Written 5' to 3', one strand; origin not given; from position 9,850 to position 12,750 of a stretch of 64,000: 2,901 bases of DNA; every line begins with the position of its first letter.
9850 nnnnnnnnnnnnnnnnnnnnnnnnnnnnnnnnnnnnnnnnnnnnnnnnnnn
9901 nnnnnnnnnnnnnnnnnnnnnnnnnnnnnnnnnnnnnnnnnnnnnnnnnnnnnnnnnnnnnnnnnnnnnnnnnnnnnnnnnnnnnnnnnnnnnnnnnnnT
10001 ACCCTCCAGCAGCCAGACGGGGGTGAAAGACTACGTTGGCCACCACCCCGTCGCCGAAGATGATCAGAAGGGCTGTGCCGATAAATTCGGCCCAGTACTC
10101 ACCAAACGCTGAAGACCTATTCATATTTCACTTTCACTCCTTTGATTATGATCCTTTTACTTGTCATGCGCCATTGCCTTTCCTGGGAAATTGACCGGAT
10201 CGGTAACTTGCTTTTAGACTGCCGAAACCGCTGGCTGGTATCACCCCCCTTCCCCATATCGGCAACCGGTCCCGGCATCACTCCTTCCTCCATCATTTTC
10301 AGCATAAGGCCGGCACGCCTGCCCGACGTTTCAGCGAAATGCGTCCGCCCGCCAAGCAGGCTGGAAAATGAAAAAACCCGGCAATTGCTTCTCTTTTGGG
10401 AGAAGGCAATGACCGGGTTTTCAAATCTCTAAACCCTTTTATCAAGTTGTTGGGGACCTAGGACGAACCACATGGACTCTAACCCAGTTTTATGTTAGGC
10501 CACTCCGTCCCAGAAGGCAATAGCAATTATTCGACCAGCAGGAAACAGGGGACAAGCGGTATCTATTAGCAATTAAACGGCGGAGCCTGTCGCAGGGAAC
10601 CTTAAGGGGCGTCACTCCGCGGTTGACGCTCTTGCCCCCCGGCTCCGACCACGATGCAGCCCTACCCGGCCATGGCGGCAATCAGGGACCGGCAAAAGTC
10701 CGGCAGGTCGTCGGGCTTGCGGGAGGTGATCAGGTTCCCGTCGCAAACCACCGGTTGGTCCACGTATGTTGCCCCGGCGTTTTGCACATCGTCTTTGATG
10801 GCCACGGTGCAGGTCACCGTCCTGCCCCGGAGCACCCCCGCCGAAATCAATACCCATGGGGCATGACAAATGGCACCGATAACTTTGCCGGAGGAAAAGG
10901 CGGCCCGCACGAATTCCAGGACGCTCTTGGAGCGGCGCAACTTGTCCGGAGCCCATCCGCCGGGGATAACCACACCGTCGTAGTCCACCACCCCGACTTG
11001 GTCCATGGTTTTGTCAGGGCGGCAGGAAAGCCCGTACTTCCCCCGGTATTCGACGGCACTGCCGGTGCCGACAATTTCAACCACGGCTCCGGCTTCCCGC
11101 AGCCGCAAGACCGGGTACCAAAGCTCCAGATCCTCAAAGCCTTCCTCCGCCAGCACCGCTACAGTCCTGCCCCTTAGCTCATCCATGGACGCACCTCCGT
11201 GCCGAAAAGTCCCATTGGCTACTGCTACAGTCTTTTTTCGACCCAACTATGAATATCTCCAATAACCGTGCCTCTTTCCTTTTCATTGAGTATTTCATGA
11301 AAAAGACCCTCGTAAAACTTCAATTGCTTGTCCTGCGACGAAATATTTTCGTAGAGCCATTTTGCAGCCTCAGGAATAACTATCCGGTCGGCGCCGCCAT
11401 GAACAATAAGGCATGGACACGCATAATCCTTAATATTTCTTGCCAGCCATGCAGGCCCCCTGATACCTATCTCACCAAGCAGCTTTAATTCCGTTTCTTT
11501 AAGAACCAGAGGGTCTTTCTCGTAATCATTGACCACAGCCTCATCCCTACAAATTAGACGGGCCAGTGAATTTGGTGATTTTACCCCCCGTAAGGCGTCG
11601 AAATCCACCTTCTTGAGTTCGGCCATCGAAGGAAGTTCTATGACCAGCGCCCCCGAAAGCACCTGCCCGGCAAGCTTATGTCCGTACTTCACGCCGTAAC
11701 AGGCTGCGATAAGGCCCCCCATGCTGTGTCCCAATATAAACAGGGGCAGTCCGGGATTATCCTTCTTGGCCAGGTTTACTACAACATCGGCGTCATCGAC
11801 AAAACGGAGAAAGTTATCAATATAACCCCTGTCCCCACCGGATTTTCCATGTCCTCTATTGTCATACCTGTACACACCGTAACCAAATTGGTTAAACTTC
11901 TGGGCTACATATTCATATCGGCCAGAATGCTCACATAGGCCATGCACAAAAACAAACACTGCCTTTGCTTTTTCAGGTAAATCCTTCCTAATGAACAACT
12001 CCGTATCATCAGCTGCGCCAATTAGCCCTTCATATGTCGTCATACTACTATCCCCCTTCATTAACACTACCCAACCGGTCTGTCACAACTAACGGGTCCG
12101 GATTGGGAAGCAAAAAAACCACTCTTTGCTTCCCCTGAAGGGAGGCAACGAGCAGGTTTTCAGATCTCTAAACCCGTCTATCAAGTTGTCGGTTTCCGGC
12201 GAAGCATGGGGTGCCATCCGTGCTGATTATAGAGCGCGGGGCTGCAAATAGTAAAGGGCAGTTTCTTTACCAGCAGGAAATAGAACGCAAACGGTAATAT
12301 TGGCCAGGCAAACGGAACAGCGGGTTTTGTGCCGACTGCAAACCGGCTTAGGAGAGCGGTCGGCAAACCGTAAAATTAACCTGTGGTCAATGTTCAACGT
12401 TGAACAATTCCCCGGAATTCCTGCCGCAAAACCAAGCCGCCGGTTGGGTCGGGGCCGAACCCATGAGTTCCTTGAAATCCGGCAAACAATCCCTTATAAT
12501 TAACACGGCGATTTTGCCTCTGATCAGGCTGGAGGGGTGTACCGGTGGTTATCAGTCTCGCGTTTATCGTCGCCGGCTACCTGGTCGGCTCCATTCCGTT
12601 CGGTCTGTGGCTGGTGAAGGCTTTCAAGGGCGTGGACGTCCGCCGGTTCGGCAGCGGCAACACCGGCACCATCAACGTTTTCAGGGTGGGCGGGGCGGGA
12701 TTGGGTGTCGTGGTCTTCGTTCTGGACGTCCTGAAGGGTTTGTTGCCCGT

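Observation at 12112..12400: Same leader type precedes a monoacylglycerol-lipase/DJ-1 operon, suggesting an extended GlpP regulon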

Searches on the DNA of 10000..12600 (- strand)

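Call 7: search_rna_families(source=window, start=10000, end=12600, threshold=evalue, max_evalue=10)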
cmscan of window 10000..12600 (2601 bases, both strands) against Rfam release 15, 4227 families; matches with E-value up to 10: 1.
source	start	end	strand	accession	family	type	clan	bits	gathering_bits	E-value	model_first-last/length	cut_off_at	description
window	10367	10450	-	RF00042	CopA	Gene; antisense;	-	26.1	60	0.09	1-92/92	no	CopA-like RNA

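Call 75: build_rna_model(alignment_id=A4)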
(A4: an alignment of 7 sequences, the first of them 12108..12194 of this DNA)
Model R1 built from alignment A4 (7 sequences, 94 columns); structure: RNAalifold consensus.
model positions 87; base pairs 28; branch points 1; effective number of sequences 1.84; information 0.653 bits per position. Calibrated on 0.2 Mb of random sequence (short: E-values are rough).
structure used (alignment columns):
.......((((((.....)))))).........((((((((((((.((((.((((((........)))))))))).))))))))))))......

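Call 76: search_with_rna_model(model_id=R1, source=window, filters=off, max_evalue=10)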
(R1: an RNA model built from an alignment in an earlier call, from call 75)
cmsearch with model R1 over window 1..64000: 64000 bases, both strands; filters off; matches with E-value up to 10: 7.
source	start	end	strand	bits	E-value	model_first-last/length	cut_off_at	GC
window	12108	12194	-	94.2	8.7e-18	1-87/87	no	0.46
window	10367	10455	-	90.2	5.9e-17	1-87/87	no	0.42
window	12080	12166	+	27.6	0.00092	1-87/87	no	0.51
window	10339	10427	+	27.5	0.001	1-87/87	no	0.51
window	17532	17638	-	10.4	4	1-87/87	no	0.4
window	2734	2832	-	9.5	6.1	1-87/87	no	0.52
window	14506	14561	-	9.3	6.9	1-87/87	no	0.34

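Call 77: search_with_rna_model(model_id=R1, sources=[L007, L008, L010, L011, L013, L014, L018, L019, L020, L021, L022, L023, L024, L025, L026], max_evalue=10)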
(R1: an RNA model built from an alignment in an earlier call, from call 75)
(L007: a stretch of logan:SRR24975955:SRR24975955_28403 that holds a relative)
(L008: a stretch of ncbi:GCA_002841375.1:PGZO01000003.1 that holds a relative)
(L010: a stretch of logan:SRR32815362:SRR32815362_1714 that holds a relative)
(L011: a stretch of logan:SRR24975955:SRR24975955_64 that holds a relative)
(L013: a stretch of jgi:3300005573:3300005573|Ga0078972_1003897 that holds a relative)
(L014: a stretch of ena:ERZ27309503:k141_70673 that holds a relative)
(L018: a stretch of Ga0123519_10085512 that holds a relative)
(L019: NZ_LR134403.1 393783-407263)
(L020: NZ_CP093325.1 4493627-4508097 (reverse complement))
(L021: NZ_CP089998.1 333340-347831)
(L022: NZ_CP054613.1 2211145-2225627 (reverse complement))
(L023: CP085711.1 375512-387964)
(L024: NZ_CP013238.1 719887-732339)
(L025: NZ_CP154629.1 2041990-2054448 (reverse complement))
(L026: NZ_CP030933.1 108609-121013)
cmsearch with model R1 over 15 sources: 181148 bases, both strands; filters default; matches with E-value up to 10: 12.
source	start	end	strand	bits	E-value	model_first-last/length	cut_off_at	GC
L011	5289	5375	+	92.6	5.5e-17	1-87/87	no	0.43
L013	1754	1839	+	89.5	2.4e-16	1-87/87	no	0.45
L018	1588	1672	-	88.9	3.3e-16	1-87/87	no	0.44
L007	185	270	+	85.9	1.4e-15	1-87/87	no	0.48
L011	4286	4378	+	78.1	6.1e-14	1-87/87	no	0.45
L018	1594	1638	+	26.4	0.0049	35-81/87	no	0.51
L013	1788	1833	-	26.3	0.0051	35-81/87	no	0.54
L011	5323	5369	-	25.1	0.0089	35-81/87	no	0.53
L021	7617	7705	+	18.4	0.23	1-87/87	no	0.34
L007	213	288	-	17.3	0.39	1-87/87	no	0.51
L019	10992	11056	+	16.8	0.52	1-87/87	no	0.29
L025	5467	5510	-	13.7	2.3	1-87/87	no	0.18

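Call 96: search_with_rna_model(model_id=R1, sources=[L027, L028, L029], filters=off, max_evalue=10, show_alignments=2)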
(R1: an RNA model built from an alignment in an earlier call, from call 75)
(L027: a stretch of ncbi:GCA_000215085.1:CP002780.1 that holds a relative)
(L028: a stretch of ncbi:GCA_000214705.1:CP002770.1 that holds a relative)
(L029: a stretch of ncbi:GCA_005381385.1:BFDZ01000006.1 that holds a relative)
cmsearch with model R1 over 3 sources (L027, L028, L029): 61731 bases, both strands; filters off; matches with E-value up to 10: 22.
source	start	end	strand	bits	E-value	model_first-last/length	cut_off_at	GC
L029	16477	16544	+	19.4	0.048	1-87/87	no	0.41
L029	909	999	+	16.9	0.16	1-87/87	no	0.25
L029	9831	9905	-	16.8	0.17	1-87/87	no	0.25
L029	9180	9229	-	12.8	1.2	1-87/87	no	0.4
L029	10619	10707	+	12.6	1.3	1-87/87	no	0.3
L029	9166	9218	+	12.1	1.7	1-87/87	no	0.32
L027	2152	2229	-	12.1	1.7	1-87/87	no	0.5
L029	17331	17404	+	11.4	2.4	1-87/87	no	0.28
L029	8916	8973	-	10.9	3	1-87/87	no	0.38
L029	8025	8092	+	10.9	3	1-87/87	no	0.34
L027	2125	2213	+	10.8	3.2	1-87/87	no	0.51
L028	20321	20400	+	10.7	3.3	1-87/87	no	0.51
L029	16503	16560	-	10.4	3.9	1-87/87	no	0.41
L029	945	993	-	9.8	5.1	35-81/87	no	0.22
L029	6430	6512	+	9.6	5.5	1-87/87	no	0.35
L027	973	1082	+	9.6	5.8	1-87/87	no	0.42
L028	3645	3704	+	9.5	6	1-87/87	no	0.72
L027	9827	9905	+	9.3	6.7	1-87/87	no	0.42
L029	16632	16713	+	9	7.4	1-87/87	no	0.24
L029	6221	6299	+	8.9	7.9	1-87/87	no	0.34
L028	10627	10735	+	8.5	9.6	1-87/87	no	0.45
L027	6264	6349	+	8.4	9.9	1-87/87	no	0.49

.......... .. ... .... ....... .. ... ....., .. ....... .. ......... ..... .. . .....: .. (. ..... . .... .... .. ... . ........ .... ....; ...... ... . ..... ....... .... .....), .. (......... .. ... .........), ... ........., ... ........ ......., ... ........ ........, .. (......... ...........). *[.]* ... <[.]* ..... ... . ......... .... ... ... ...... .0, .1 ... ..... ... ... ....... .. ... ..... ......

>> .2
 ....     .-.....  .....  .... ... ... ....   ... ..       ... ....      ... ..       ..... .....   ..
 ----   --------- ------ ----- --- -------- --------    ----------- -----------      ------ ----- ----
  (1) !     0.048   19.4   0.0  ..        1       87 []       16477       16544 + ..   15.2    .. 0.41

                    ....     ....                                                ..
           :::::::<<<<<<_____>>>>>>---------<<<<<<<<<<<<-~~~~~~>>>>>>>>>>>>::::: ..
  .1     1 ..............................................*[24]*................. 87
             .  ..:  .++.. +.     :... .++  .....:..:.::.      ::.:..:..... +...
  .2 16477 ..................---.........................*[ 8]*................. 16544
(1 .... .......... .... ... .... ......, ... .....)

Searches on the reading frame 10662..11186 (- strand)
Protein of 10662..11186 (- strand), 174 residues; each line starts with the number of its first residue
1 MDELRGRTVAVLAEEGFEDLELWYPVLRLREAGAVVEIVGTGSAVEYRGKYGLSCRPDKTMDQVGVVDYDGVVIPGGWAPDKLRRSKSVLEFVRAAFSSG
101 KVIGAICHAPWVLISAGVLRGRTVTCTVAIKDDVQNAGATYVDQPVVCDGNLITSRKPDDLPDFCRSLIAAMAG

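Call 9: search_protein_families(library=pfam, proteins=[window:10662-11186:-])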
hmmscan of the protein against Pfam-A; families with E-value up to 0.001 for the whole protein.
window:10662-11186:- (174 aa): 2 families
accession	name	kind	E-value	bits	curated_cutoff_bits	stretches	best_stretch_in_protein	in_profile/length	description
PF01965.30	DJ-1_PfpI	-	3.6e-55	186.7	26.6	1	8-170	2-164/165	DJ-1/PfpI family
PF18011.7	Catalase_C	-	0.00021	21.3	24.6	1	6-118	2-115/150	C-terminal domain found in long catalases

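Call 99: search_protein_families(library=ncbifam, proteins=[window:10662-11186:-])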
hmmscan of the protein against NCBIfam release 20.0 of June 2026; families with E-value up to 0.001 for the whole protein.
window:10662-11186:- (174 aa): 9 families
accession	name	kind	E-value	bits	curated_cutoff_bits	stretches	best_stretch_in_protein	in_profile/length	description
TIGR01382.1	PfpI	subfamily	3.4e-54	182.9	139.05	1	9-172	2-168/169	DJ-1/PfpI/YhbO family deglycase/protease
NF040823.1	deglyc_PfpI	equivalog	2.2e-43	148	330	1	9-169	3-162/166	deglycase PfpI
TIGR01383.1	not_thiJ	equivalog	1.5e-25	90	131.25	1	9-174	2-170/180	DJ-1 family glyoxalase III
NF008605.0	PRK11574.1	equivalog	3.9e-09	36.5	252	1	52-172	50-172/196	protein deglycase YajL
NF008747.0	PRK11780.1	equivalog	9.4e-06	25.7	180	1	61-147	78-173/218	isoprenoid biosynthesis glyoxalase ElbB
NF006902.0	PRK09393.1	equivalog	2.1e-05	23.9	425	1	49-135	59-142/327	transcriptional regulator FtrA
NF052371.1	TransRegGbdRPseu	equivalog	2.2e-05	23.7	480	1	50-124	66-137/365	choline metabolism transcriptional regulator GbdR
NF008422.0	PRK11249.1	equivalog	0.00035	19.1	1102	1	3-113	594-704/752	catalase HPII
NF003168.0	PRK04155.1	equivalog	0.00038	19.7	365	1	67-122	146-202/287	glyoxalase III HchA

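Call 100: search_solved_structures(query=window:10662-11186:-, max_evalue=1e-10)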
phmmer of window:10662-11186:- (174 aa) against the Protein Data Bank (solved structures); distinct sequences matched with E-value up to 1e-10: 53.
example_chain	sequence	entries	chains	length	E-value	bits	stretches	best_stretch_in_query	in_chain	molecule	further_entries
3fse_A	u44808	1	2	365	6.1e-40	139.9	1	7-171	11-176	two-domain protein containing DJ-1/ThiJ/PfpI-like and ferritin-like domains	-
5tw0_A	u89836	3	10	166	4.6e-39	137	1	9-169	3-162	Peptidase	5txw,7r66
3uk7_A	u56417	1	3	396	4.6e-38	133.7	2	52-174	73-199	Class I glutamine amidotransferase-like domain-containing protein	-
4ofw_A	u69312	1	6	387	6.4e-38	133.3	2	52-174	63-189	Protein DJ-1 homolog D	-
6hf6_A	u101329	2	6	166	9.8e-38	132.7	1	11-169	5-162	Deglycase PH1704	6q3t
1g2i_A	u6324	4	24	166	1.9e-37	131.7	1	11-169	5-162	PROTEASE I | Deglycase PH1704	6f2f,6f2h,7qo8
3l18_A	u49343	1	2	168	9.1e-37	129.5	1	9-169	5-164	Intracellular protease I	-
8r3n_B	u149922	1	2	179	1.3e-35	125.7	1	3-174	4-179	Protease PfpI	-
4ogg_A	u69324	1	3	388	7e-35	123.4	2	52-174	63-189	Protein DJ-1 homolog D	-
2vrn_A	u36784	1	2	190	2.9e-34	121.4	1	3-171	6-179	PROTEASE I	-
1oi4_A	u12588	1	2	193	2.1e-33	118.6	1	7-170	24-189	HYPOTHETICAL PROTEIN YHBO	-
4y0n_A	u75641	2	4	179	1.3e-29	106.2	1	8-170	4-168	Uncharacterized protein SAV1875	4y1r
4y1f_A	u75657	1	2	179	3.5e-29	104.8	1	8-170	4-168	Uncharacterized protein SAV1875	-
4y1g_A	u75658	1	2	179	6.6e-29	103.9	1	8-170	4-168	Uncharacterized protein SAV1875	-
4y1e_A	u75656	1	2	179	6.3e-28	100.8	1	8-170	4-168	Uncharacterized protein SAV1875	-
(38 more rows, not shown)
